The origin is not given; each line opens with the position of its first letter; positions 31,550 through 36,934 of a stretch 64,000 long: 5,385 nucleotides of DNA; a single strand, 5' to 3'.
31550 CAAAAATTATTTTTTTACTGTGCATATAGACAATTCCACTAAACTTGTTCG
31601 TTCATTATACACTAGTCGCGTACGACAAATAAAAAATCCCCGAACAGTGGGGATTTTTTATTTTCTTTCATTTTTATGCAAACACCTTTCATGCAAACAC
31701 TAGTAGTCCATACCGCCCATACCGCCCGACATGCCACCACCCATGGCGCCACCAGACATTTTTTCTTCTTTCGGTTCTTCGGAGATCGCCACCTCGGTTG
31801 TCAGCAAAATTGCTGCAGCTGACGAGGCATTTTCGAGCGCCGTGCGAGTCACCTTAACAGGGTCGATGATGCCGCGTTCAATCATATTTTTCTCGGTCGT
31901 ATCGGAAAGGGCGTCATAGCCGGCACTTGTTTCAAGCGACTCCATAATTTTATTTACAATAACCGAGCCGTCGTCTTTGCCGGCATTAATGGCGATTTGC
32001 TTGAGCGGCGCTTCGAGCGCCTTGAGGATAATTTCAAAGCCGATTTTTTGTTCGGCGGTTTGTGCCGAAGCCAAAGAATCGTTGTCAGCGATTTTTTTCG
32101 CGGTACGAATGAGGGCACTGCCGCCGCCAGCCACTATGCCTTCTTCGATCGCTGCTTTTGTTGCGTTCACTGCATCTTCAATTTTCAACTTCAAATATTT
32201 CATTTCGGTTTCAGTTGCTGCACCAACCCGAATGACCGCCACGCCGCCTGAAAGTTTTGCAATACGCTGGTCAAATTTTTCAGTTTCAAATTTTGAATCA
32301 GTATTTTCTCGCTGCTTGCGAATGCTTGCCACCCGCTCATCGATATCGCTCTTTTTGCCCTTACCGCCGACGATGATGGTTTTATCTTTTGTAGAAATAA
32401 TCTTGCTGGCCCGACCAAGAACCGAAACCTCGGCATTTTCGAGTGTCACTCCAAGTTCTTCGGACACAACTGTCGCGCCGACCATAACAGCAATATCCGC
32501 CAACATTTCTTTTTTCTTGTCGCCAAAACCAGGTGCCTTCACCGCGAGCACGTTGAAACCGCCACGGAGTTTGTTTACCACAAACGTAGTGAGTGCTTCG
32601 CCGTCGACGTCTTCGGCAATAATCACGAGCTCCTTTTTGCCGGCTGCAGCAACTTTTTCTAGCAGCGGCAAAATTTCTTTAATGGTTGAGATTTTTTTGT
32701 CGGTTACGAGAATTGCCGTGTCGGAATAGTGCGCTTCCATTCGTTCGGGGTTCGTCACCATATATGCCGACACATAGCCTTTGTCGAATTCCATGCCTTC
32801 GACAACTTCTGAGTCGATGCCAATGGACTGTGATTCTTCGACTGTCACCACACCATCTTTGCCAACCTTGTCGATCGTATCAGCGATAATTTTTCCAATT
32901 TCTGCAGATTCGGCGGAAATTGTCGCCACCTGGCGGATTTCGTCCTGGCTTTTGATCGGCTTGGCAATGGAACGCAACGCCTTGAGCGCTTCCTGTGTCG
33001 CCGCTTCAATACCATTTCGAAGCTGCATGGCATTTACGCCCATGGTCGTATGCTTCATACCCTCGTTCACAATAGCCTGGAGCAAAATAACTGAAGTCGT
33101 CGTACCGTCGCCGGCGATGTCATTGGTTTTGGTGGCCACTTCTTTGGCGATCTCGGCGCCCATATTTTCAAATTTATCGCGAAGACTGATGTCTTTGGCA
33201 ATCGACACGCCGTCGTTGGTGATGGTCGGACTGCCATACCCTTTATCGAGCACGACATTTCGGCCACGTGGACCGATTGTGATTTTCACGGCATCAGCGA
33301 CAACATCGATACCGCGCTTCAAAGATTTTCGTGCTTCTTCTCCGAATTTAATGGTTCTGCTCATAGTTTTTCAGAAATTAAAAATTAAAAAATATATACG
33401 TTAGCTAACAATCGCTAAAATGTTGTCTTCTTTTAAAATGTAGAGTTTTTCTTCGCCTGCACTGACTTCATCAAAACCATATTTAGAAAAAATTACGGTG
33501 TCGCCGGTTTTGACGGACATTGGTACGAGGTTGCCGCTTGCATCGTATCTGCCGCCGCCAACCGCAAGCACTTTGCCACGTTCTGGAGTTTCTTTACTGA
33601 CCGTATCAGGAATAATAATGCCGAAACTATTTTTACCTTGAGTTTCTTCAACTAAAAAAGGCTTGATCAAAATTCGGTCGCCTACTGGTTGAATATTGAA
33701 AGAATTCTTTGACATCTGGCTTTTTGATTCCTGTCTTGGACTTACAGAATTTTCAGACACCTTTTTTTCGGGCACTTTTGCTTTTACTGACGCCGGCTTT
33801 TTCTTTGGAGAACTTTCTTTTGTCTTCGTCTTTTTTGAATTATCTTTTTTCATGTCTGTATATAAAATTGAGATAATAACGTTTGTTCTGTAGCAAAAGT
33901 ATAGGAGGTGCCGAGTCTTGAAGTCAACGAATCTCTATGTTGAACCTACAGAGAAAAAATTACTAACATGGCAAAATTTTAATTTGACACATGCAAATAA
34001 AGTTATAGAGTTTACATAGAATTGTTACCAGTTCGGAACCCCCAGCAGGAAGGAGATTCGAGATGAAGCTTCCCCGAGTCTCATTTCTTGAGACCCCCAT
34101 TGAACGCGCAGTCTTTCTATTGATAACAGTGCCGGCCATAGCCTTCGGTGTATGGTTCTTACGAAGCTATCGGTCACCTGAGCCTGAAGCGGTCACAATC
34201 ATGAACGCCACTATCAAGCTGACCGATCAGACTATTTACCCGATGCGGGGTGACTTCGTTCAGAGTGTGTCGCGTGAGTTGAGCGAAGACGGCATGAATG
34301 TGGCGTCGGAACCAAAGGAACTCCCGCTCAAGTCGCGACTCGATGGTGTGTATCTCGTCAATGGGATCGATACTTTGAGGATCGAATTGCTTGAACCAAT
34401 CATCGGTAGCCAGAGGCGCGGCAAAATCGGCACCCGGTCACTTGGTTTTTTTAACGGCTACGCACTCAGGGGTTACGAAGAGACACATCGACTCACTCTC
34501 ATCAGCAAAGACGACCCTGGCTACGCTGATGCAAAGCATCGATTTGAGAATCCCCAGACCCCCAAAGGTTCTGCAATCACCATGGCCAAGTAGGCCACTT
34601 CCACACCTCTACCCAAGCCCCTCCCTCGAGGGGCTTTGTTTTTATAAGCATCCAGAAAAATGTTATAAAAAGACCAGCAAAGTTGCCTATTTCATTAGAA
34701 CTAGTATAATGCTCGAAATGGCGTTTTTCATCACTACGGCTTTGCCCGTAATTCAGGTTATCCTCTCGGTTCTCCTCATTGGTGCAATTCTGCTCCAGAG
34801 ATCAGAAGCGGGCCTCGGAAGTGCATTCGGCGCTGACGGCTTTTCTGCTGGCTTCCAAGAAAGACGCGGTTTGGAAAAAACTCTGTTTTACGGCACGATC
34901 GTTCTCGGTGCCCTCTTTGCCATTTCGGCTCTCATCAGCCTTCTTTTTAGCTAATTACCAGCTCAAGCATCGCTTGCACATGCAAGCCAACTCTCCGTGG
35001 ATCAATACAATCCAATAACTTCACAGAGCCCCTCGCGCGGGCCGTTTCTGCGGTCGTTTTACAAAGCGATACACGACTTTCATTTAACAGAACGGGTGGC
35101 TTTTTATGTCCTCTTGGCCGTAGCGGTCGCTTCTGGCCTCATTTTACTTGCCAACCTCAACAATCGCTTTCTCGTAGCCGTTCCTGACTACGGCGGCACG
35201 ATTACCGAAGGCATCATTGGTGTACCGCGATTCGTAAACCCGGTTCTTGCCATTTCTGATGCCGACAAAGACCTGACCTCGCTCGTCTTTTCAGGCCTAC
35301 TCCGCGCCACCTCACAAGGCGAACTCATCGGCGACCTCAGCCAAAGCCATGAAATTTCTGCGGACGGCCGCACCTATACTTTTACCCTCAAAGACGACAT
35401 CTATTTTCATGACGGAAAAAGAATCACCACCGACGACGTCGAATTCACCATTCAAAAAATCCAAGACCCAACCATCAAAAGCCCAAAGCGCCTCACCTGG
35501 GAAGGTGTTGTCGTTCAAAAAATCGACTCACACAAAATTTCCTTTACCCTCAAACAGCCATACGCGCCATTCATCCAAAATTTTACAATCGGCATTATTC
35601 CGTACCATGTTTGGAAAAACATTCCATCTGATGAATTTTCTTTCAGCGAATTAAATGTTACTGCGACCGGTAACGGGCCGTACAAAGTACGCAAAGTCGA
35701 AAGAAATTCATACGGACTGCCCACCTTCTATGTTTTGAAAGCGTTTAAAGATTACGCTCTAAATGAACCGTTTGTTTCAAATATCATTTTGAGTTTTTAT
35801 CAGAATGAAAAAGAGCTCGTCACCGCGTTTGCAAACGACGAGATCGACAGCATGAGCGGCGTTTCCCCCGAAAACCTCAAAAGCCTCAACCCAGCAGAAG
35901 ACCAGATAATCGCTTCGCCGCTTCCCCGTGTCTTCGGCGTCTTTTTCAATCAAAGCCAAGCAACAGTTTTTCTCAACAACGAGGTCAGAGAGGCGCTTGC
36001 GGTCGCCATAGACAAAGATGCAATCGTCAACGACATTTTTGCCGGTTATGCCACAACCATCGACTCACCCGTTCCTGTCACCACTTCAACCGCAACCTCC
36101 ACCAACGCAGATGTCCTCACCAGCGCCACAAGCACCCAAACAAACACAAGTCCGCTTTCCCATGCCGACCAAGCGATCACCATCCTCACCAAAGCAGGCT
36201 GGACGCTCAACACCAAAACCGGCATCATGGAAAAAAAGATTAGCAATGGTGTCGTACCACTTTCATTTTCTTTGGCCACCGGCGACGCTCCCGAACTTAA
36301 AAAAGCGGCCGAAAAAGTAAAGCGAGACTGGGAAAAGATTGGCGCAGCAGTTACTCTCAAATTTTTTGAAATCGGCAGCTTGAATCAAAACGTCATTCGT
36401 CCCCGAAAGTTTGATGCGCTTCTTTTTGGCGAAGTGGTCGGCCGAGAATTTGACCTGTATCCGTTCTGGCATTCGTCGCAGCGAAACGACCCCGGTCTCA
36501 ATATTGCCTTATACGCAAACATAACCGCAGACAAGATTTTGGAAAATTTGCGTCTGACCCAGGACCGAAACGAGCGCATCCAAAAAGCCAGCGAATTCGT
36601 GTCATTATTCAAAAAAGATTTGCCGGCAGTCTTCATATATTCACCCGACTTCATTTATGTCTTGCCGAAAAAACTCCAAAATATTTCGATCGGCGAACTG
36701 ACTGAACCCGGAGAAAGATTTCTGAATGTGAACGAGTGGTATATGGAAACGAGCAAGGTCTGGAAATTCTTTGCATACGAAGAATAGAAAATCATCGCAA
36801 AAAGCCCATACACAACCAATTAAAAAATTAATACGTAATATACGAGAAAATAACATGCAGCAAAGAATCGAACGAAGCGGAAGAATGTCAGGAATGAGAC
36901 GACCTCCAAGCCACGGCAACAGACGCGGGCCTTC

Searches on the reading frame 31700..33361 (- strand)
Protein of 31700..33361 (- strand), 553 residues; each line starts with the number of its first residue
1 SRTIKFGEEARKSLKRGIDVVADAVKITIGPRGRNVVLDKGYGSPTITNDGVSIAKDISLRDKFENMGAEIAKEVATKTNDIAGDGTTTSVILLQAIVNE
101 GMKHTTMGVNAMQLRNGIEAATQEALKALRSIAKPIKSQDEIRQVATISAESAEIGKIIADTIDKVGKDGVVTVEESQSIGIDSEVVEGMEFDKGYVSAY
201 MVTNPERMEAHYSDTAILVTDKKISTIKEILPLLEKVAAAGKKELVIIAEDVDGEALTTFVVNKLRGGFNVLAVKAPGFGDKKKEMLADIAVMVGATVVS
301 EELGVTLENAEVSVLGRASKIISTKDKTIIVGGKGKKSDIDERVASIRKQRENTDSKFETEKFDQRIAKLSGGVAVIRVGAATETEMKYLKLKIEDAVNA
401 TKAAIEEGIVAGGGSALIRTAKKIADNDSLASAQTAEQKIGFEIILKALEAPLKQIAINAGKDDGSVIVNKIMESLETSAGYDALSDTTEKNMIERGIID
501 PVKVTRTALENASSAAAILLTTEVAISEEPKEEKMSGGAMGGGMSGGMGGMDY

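Call 16: find_homologous_proteins(query=window:31700-33361:-, max_evalue=1e-50)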
Query window:31700-33361:- (553 aa): 8000 proteins with E <= 1e-50 among 8000 candidates; the best 120 are listed.
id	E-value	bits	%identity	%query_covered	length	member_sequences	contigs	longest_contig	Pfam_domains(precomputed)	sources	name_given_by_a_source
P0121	0.0e+0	1128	100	100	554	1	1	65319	PF00118.30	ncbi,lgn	-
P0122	1.6e-282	955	87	97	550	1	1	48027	PF00118.30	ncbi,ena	-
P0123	5.4e-276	934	83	99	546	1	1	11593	PF00118.30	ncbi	-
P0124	3.4e-275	931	82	100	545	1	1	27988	PF00118.30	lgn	-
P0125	1.3e-274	929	84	97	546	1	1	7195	PF00118.30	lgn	-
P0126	4.2e-274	928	83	98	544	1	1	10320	PF00118.30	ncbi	-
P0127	4.6e-274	927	83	97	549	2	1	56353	PF00118.30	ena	-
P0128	7.0e-274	927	81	97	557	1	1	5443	PF00118.30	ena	-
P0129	1.1e-273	926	85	97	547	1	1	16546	PF00118.30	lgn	-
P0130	6.8e-273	924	84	97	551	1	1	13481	PF00118.30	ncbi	-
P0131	2.2e-272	922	84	97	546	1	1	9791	PF00118.30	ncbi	-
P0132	3.4e-272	921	83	97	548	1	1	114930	PF00118.30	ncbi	-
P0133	7.1e-272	920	84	97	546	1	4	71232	PF00118.30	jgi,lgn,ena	-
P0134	9.7e-272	920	81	100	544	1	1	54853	PF00118.30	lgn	-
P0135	1.2e-271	919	84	97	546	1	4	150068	PF00118.30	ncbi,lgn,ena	-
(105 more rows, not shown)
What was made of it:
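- On PEP-CTERM/exosortase system: GroEL places the host in Parcubacteria/Paceibacteria (call 16).
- Host: GroEL is 74-78% identical to proteins named Parcubacteria, Taylorbacteria and Paceibacterota (call 16).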

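Call 17: find_encoding_contigs(protein=P0121, flank=10000, max_places=4)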
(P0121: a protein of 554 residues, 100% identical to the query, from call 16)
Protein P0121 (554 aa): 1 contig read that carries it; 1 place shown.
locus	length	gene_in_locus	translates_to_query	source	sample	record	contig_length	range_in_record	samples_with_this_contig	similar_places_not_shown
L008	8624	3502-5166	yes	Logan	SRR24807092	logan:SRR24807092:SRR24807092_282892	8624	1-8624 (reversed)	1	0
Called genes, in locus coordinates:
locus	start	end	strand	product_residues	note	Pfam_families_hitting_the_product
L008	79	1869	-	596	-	PF00496:SBP_bac_5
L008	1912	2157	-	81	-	PF03840:SecG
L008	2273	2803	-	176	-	-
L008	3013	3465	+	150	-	PF00166:Cpn10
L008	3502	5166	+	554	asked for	PF00118:Cpn60_TCP1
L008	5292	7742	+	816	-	PF01471:PG_binding_1 (weak)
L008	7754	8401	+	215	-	PF04011:LemA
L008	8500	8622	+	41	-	?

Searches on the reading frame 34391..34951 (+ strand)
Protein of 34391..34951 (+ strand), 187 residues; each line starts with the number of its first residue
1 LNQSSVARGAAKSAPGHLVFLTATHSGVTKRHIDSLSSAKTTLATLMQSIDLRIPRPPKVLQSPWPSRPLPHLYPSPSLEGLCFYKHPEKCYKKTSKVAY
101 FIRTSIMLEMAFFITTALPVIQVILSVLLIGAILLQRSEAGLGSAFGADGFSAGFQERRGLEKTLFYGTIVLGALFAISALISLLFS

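Call 38: search_protein_families(library=pfam, proteins=[window:34391-34951:+], max_evalue=0.01)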
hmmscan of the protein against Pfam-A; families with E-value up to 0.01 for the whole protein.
window:34391-34951:+ (187 aa): 1 family
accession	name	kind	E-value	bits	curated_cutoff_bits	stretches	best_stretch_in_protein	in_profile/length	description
PF03840.19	SecG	-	9.3e-13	48.5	29.2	1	118-183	2-67/70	Preprotein translocase SecG subunit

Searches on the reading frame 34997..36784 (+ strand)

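Call 85: search_protein_families(library=pfam, proteins=[window:34997-36784:+], max_evalue=0.001)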
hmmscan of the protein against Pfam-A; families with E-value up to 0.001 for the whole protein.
window:34997-36784:+ (596 aa): 1 family
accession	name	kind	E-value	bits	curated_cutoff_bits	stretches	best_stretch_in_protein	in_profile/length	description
PF00496.27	SBP_bac_5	-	2.2e-60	205.2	32.4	1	110-481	2-348/368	Bacterial extracellular solute-binding proteins, family 5 Middle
